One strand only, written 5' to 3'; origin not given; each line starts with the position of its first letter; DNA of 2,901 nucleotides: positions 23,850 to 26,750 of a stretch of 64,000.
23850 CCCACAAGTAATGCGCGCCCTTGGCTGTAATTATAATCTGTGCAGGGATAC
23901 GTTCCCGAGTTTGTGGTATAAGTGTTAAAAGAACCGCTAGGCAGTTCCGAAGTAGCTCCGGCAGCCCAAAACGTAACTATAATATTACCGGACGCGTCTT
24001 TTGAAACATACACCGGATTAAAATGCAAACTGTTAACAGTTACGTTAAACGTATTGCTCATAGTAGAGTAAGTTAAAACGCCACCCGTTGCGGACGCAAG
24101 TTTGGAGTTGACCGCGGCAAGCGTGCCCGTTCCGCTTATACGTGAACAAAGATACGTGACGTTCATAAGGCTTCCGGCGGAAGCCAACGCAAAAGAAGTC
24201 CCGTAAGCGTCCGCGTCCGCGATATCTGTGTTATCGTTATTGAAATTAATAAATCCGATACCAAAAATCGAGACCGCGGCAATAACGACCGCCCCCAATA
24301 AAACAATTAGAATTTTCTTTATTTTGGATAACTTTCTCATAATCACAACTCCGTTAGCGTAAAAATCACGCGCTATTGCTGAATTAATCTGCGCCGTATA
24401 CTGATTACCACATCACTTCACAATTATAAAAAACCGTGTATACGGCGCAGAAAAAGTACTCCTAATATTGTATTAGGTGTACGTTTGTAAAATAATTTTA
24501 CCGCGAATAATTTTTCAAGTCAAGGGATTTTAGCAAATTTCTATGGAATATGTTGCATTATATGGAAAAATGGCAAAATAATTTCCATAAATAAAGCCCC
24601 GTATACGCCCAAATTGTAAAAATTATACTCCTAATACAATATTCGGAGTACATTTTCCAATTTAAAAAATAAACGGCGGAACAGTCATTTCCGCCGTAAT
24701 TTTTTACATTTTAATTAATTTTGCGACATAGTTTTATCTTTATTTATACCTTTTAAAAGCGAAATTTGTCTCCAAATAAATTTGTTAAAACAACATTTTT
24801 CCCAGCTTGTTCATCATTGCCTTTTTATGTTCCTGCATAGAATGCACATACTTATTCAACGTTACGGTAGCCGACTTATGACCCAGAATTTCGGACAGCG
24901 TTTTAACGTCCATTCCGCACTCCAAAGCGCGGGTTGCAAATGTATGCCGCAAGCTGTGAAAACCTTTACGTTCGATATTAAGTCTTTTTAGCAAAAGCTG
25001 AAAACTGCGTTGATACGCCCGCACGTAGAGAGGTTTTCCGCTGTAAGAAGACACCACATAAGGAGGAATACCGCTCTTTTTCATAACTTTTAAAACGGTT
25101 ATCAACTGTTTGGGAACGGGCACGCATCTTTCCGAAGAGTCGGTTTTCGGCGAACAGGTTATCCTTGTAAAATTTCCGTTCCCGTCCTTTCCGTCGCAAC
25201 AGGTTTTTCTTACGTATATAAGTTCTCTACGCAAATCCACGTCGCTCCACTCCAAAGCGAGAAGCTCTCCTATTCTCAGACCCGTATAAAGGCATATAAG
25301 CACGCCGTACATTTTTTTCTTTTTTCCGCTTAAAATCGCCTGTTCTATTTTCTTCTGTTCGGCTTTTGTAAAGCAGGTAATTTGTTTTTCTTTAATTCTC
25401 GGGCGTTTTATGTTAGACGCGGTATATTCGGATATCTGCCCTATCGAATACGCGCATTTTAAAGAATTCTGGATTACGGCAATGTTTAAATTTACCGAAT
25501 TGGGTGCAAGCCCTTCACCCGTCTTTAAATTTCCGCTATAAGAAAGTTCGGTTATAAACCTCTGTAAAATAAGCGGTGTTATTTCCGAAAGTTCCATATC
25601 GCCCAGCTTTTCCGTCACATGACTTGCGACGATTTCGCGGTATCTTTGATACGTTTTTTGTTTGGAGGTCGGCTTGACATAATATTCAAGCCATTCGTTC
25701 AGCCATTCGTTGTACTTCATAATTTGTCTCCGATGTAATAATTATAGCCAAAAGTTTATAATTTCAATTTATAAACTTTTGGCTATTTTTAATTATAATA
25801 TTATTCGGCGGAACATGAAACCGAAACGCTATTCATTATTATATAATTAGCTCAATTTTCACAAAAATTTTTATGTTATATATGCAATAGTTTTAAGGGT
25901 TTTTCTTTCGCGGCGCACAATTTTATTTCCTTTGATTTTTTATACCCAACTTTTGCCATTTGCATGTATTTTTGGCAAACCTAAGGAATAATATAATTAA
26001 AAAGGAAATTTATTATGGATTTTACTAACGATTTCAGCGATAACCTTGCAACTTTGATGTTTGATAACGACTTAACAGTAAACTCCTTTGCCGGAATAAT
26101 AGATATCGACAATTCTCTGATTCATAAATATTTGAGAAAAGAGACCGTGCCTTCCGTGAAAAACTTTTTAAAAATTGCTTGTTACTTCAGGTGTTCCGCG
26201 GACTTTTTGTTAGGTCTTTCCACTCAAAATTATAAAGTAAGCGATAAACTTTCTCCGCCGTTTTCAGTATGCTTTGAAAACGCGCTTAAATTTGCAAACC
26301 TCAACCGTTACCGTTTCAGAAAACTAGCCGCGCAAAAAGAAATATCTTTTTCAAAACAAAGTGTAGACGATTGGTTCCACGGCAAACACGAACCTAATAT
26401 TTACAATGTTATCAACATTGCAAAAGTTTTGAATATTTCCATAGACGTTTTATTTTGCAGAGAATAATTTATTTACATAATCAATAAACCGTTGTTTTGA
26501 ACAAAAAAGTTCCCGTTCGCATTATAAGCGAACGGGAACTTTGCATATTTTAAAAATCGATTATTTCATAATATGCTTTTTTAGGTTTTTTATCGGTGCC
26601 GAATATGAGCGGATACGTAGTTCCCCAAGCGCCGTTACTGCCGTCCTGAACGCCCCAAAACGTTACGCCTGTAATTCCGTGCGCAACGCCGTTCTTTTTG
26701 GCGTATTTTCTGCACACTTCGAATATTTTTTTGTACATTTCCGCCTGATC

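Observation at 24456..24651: Candidate invertible promoter (inverton) between a lone tyrosine recombinase and the 19-kb surface-protein gene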

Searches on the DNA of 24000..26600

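Call 56: search_rna_families(source=window, start=24000, end=26600, threshold=evalue, max_evalue=1)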
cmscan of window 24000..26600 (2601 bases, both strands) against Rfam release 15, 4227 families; matches with E-value up to 1: 7.
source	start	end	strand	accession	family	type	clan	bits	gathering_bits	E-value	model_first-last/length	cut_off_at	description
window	26498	26578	-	RF02371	PyrG_leader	Cis-reg; leader;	-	29.3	65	0.32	1-78/78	no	PyrG leader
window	26497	26567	-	RF02430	SpF19_sRNA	Gene; sRNA;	-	23.4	60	0.37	1-99/99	no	Streptococcus sRNA SpF19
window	26504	26539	-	RF01610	ceN104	Gene; snRNA; snoRNA; HACA-box;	-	23.2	65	0.44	103-138/153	no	Caenorhabditis snoRNA ceN104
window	26417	26540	+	RF01822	RsaJ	Gene; sRNA;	-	22.5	100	0.016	1-287/287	no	RNA Staph. aureus A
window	25744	25786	+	RF04120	MIR5998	Gene; miRNA;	-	18.6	180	0.7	1-173/173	no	MIR5998 microRNA precursor family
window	25744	25786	-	RF04120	MIR5998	Gene; miRNA;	-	18.3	180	0.87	1-173/173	no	MIR5998 microRNA precursor family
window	25768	25817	-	RF02350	psRNA6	Gene; sRNA;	-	14.7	60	0.35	1-333/333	no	Nitrosomonas sRNA psRNA6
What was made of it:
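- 24341..24488 (-): Predicted 5' leader of the ON transcript. It contains the site hairpin followed by U5, a 14-bp perfect stem (24388-24401 with 24438-24451) and the RBS GGAG at 24349-24352. No Rfam family matches (call 56).
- Tried and rejected: Rfam gave nothing in the switch or leader (call 56).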
